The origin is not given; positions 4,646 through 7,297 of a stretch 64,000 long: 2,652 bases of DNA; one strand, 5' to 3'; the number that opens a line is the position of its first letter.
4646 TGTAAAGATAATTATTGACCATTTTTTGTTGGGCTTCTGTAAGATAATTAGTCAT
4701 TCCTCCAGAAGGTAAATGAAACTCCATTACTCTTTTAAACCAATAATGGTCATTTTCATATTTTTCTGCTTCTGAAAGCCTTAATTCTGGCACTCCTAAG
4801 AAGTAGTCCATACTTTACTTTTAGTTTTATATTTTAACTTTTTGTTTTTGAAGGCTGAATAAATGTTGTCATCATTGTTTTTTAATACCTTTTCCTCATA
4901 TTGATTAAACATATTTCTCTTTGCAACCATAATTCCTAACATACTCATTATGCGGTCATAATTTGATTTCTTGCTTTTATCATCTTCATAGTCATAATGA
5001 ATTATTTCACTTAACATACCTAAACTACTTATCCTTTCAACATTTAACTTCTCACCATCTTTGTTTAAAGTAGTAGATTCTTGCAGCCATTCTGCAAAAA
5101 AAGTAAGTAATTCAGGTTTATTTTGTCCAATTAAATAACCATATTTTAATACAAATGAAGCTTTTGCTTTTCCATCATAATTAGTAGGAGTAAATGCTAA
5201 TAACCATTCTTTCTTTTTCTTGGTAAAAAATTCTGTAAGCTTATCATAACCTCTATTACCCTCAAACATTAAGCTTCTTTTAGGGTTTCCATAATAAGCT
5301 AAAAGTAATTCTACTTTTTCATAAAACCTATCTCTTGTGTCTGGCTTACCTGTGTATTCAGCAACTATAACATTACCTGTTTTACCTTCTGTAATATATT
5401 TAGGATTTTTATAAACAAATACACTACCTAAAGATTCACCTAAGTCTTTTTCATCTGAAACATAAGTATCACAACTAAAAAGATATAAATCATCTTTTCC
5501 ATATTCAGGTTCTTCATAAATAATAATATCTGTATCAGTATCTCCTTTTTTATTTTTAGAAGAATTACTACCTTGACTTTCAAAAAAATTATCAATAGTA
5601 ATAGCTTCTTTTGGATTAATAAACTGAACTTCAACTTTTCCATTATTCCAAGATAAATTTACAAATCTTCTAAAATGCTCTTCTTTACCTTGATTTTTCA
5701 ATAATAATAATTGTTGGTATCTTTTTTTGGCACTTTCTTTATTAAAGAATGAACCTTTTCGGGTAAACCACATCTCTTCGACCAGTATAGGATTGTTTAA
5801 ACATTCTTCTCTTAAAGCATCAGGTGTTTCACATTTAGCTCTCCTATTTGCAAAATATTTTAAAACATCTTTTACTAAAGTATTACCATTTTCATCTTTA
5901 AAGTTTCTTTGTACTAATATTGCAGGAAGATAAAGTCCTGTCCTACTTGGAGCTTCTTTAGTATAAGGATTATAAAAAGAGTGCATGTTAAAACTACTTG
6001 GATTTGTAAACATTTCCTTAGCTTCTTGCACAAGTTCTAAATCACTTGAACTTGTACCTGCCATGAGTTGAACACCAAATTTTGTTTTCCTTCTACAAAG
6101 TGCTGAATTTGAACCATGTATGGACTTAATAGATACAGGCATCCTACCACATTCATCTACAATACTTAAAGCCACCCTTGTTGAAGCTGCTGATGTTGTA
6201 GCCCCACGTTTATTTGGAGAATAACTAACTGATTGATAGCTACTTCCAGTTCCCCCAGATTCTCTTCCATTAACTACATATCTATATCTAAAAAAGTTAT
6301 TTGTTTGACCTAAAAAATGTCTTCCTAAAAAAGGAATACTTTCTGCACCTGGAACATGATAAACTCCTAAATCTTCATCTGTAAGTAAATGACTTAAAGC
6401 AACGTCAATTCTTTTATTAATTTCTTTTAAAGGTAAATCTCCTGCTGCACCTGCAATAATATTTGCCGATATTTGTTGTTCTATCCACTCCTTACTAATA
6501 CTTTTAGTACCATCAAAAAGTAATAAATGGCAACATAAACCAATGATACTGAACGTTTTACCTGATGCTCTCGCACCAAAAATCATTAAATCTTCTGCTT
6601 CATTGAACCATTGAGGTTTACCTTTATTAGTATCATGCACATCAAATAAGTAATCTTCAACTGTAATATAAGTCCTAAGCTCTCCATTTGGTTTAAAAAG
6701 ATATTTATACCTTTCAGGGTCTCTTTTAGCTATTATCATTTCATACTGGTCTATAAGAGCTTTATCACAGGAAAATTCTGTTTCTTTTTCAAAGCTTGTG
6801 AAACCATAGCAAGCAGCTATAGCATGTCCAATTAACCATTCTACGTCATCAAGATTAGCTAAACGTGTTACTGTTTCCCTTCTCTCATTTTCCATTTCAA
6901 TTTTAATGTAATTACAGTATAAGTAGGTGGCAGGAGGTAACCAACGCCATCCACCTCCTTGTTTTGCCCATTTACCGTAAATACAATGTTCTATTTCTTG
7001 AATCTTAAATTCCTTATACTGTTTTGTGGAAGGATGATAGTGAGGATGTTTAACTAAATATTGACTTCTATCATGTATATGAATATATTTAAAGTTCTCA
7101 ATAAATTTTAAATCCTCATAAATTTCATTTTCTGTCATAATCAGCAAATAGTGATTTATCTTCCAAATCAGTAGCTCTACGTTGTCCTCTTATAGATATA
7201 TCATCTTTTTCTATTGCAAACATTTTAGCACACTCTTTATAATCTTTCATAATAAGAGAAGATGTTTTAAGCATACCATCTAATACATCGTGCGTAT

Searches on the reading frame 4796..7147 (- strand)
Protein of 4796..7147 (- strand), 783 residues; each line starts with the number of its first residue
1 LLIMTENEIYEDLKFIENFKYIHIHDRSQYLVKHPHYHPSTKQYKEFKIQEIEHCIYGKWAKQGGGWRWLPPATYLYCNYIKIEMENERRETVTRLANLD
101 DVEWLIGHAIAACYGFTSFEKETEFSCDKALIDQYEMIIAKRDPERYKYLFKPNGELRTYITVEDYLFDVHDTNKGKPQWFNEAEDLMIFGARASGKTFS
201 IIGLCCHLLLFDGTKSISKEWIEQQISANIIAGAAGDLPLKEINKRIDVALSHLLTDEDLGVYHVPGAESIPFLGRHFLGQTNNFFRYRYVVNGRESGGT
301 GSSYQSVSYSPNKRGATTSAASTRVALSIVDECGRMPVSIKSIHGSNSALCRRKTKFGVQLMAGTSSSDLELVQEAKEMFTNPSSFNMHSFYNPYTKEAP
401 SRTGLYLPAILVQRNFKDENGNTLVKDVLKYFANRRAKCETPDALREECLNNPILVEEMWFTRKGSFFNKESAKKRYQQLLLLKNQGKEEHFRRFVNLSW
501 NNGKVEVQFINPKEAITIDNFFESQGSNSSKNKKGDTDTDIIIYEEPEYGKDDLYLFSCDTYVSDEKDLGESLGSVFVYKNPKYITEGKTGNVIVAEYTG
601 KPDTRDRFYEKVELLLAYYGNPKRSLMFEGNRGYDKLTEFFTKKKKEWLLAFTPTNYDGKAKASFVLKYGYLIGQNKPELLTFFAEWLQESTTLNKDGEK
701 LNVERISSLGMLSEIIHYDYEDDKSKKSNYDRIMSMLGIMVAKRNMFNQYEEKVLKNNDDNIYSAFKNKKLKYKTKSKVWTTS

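Call 16: search_protein_families(library=phrogs, proteins=[window:4796-7147:-], max_evalue=0.001)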
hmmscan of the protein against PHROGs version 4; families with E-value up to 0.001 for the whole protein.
window:4796-7147:- (783 aa): 1 family
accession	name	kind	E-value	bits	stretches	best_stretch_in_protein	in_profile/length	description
phrog_6681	-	head and packaging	2.6e-53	182.4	1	25-771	72-750/758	terminase large subunit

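Call 19: search_dna_similar(query=window:4796-7147:-, collection=phages, mode=protein, max_rows=15)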
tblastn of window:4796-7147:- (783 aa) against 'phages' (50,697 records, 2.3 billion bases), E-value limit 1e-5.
Records with a match: 61; places in all: 61; records where one place covers at least 80% of the query: 2.
Best place of each record, by identity: <60% 61.
By first word of the organism name: Flavobacterium 25; uncultured 23; Bacteriophage 4; Cellulophaga 2; Azobacteroides 2; IAS 2; Kolpuevirus 1; bajarodcaudo 1; Dulem 1.
By host as written in the record: - 28; Flavobacterium psychrophilum 950106-1/1 8; Flavobacterium psychrophilum 020612-2/1 3; Flavobacterium psychrophilum strain FPS-D10 3; Cellulophaga baltica #14 2; Candidatus Azobacteroides pseudotrichonymphae 2; Flavobacterium psychrophilum FPS-D15 2; Flavobacterium psychrophilum FPS-D10 2; and 9 more.
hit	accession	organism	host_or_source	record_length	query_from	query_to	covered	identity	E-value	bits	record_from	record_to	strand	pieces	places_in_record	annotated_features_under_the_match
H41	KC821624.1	Cellulophaga phage phi14:2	Cellulophaga baltica #14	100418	24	753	93%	27.3%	1e-51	202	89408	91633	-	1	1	hypothetical protein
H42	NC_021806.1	Cellulophaga phage phi14:2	Cellulophaga baltica #14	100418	24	753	93%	27.3%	1e-51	202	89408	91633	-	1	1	g094: terminase large subunit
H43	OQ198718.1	Kolpuevirus sp. 'frurule'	Bacteroides cellulosilyticus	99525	170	751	74%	22.0%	4e-7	60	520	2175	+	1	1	large terminase subunit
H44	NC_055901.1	uncultured phage cr130_1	Rhesus macaque feces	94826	322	761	56%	26.3%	4e-12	77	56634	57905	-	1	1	terminase large subunit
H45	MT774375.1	uncultured phage cr50_1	human feces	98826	327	748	54%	26.0%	1e-16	91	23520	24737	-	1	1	terminase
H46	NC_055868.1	uncultured phage cr50_1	human feces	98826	327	748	54%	26.0%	1e-16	91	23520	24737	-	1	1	terminase large subunit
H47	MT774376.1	uncultured phage cr55_1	human feces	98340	357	765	52%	26.6%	5e-14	82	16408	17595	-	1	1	terminase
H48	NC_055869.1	uncultured phage cr55_1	human feces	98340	357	765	52%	26.6%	5e-14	82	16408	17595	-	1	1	terminase large subunit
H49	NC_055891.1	uncultured phage cr60_1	human feces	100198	327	748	54%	25.6%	2e-10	71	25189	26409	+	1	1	terminase large subunit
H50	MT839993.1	Bacteriophage sp.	human fecal samples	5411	357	762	52%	26.5%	3e-14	83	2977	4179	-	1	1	record has no annotation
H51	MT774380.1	uncultured phage cr1_1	human feces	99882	357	765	52%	26.1%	2e-13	81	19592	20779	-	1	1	terminase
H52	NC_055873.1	uncultured phage cr1_1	human feces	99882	357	765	52%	26.1%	2e-13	81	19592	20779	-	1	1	terminase large subunit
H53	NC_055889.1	uncultured phage cr53_1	human feces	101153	377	762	49%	27.2%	4e-13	80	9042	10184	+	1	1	terminase large subunit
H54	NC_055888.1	uncultured phage cr52_1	human feces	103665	357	748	50%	26.6%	8e-12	76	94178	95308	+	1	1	terminase large subunit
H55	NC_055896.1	uncultured phage cr113_1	human feces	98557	357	748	50%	26.5%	2e-11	74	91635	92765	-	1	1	terminase large subunit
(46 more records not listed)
